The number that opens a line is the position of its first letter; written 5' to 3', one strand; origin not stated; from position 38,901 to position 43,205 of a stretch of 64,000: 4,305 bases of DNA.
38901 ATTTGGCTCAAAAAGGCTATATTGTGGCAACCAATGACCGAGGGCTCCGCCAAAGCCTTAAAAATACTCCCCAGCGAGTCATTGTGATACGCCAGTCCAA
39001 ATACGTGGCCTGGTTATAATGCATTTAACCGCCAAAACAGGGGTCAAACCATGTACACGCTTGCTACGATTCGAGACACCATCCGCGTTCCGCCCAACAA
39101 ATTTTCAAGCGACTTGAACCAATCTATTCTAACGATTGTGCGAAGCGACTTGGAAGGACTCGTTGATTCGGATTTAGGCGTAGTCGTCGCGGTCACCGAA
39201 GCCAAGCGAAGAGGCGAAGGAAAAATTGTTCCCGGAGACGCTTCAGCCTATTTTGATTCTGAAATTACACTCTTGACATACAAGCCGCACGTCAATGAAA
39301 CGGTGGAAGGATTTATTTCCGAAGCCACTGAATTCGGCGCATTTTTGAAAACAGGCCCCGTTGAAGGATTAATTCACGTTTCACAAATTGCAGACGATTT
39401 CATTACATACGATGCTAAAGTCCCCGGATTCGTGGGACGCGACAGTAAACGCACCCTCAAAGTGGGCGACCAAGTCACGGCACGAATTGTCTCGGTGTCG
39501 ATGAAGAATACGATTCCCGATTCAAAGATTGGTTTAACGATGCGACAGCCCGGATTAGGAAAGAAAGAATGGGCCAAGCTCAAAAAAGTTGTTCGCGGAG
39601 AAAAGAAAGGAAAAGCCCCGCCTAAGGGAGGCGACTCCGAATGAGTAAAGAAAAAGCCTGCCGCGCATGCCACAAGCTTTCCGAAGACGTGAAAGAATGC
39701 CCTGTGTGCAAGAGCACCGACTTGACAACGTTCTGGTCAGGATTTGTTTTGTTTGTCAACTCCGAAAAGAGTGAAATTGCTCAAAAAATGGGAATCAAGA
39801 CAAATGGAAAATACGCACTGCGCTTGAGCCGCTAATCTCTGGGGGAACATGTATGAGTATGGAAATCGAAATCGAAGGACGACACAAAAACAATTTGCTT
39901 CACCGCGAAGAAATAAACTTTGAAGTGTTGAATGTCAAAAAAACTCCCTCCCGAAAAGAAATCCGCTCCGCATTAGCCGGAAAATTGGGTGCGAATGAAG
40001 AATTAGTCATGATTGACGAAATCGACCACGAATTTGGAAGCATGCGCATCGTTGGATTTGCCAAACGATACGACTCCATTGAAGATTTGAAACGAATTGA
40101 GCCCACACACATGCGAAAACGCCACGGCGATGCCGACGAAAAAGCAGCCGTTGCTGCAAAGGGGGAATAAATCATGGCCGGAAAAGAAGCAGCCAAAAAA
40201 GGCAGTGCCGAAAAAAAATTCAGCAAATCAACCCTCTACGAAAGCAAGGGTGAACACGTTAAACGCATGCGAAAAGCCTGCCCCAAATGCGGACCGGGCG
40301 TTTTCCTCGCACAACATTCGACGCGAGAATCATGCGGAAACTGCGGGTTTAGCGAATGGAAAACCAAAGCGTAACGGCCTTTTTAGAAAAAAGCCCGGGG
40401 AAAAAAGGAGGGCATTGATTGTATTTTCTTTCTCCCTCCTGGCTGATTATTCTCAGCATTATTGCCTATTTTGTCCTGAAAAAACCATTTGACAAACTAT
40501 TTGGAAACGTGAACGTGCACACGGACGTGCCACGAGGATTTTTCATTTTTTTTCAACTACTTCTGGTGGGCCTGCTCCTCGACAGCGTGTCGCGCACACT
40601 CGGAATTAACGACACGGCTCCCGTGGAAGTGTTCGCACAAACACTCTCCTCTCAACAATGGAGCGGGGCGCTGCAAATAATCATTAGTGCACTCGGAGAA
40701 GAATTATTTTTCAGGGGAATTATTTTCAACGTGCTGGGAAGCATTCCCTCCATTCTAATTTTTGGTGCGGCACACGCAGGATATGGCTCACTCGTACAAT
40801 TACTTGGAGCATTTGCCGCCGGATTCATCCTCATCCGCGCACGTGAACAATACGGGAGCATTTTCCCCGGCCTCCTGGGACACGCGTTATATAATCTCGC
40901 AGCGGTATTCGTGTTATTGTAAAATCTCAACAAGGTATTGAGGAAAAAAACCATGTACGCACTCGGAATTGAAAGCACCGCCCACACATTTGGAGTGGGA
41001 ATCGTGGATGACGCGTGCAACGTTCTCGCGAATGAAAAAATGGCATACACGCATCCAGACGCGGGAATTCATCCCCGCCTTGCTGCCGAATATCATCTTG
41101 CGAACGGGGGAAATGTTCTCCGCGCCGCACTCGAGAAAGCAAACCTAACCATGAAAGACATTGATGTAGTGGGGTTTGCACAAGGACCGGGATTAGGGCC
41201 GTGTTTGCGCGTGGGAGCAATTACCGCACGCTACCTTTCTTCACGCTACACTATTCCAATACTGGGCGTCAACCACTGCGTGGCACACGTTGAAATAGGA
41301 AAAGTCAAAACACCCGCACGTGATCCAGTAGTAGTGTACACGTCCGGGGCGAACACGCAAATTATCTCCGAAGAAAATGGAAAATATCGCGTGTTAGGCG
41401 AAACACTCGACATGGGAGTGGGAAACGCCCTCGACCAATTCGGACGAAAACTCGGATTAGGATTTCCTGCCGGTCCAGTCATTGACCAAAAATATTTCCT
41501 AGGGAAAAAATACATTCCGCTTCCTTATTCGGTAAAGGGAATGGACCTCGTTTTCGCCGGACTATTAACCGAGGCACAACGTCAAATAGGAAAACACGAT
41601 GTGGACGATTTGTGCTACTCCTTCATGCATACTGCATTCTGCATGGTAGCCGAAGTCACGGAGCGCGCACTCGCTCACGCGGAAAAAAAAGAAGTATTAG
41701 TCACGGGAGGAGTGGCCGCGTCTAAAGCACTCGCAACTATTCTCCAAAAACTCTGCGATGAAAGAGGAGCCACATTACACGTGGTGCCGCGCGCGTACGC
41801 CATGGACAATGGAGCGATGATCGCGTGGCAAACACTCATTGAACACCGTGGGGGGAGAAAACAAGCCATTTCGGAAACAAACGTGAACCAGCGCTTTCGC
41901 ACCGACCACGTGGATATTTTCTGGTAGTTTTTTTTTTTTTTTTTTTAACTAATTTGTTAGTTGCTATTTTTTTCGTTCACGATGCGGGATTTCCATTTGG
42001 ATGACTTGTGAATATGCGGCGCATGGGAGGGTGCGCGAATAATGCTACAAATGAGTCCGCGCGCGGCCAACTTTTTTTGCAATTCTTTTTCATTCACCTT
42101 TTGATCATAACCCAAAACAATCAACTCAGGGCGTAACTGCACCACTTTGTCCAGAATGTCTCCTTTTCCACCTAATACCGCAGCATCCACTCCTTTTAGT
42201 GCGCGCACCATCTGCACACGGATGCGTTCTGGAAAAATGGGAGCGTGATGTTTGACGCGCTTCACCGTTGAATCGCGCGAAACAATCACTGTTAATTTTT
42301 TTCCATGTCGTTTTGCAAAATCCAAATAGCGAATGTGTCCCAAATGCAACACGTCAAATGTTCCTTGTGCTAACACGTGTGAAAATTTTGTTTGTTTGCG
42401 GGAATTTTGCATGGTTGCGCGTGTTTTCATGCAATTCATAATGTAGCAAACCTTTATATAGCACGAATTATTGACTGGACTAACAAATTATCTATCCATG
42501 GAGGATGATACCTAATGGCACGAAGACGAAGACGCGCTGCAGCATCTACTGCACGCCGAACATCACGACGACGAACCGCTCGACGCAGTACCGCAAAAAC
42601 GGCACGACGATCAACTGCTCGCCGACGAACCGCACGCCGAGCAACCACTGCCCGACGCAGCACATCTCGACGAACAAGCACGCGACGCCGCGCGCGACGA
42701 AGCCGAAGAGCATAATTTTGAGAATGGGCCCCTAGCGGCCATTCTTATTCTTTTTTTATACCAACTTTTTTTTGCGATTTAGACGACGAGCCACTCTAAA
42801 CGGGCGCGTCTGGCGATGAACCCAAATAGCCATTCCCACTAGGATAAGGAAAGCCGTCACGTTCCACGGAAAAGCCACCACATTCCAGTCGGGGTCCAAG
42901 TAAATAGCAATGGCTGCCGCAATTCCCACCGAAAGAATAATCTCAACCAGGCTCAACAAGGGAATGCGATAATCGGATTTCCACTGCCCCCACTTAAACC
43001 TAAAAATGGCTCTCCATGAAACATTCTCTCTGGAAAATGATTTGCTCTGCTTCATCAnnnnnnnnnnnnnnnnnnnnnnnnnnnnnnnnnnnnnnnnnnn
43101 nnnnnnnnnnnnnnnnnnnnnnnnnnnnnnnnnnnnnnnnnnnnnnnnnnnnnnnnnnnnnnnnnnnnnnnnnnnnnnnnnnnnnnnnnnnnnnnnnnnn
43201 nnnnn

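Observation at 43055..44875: Secreted 606-aa protein made of ~30 Cys-containing 18–19-aa repeats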

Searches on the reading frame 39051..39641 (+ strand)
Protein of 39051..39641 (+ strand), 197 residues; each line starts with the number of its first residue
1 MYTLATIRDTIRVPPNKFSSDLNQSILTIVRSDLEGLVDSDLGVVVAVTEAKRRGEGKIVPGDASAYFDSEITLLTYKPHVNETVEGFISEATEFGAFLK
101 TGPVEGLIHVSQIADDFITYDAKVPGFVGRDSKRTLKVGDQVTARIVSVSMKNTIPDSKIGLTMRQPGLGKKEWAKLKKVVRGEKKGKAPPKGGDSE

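Call 16: search_protein_families(library=pfam, proteins=[window:39051-39641:+], max_evalue=0.001)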
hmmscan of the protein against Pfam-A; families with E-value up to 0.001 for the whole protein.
window:39051-39641:+ (197 aa): 2 families
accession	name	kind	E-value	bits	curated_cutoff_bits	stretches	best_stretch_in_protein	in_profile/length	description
PF03876.22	SHS2_Rpb7-N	-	2.4e-13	50.4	24.8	1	8-63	1-56/57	SHS2 domain found in N terminus of Rpb7p/Rpc25p/MJ0397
PF00575.29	S1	-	1.9e-11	44.6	22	1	78-153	1-66/74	S1 RNA binding domain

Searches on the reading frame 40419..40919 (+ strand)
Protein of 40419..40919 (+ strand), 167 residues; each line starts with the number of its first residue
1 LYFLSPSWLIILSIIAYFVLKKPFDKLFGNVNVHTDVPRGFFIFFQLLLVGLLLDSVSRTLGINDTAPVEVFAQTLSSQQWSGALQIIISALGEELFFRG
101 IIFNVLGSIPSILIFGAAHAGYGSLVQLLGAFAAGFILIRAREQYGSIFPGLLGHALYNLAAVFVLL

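Call 16: search_protein_families(library=pfam, proteins=[window:40419-40919:+], max_evalue=0.001)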
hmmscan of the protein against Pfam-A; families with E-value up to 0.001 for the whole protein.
window:40419-40919:+ (167 aa): 1 family
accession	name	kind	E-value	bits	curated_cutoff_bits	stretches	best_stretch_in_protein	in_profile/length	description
PF02517.21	Rce1-like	-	3.1e-12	47.1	22.4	1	81-160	6-92/93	Type II CAAX prenyl endopeptidase Rce1-like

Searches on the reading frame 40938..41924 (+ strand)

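Call 16: search_protein_families(library=pfam, proteins=[window:40938-41924:+], max_evalue=0.001)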
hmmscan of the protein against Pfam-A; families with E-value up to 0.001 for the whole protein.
window:40938-41924:+ (329 aa): 2 families
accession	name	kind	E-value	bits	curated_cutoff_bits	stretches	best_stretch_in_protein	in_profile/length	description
PF00814.31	TsaD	-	6.4e-72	242.9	24.8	1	34-297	7-264/264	tRNA N6-adenosine threonylcarbamoyltransferase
PF22521.2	HypF_C_2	-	7.5e-05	23.1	27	1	198-291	139-235/241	Carbamoyltransferase, Kae1-like Domain, second subdomain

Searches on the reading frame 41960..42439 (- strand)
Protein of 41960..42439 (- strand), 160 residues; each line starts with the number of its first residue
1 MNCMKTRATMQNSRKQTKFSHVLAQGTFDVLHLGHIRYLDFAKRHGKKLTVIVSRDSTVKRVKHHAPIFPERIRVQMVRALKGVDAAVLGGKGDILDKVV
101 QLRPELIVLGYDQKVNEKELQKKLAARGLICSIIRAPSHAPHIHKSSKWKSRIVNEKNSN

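Call 16: search_protein_families(library=pfam, proteins=[window:41960-42439:-], max_evalue=0.001)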
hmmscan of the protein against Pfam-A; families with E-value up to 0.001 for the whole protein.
window:41960-42439:- (160 aa): 1 family
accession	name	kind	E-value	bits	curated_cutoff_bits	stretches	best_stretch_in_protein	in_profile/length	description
PF01467.32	CTP_transf_like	-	8.1e-19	68.6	21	1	24-143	2-124/133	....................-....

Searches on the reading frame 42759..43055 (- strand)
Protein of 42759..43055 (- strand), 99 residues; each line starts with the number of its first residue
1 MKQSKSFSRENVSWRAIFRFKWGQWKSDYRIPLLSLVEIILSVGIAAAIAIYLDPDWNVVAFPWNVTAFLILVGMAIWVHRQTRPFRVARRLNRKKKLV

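Call 4: search_protein_families(library=pfam, proteins=[window:42759-43055:-], max_evalue=1)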
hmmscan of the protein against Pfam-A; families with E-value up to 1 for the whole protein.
window:42759-43055:- (99 aa): 0 families

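Call 20: search_protein_families(library=ncbifam, proteins=[window:42759-43055:-], max_evalue=10)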
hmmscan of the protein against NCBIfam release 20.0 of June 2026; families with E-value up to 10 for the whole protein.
window:42759-43055:- (99 aa): 1 family
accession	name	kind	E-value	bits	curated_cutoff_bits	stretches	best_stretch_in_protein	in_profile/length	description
NF033634.1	SLATT_1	domain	0.036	14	41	1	33-87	26-78/132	SLATT domain-containing protein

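Call 93: search_protein_families(library=padloc, proteins=[window:42759-43055:-], max_evalue=0.01)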
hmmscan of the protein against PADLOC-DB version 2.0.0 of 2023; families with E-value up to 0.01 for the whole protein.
window:42759-43055:- (99 aa): 0 families
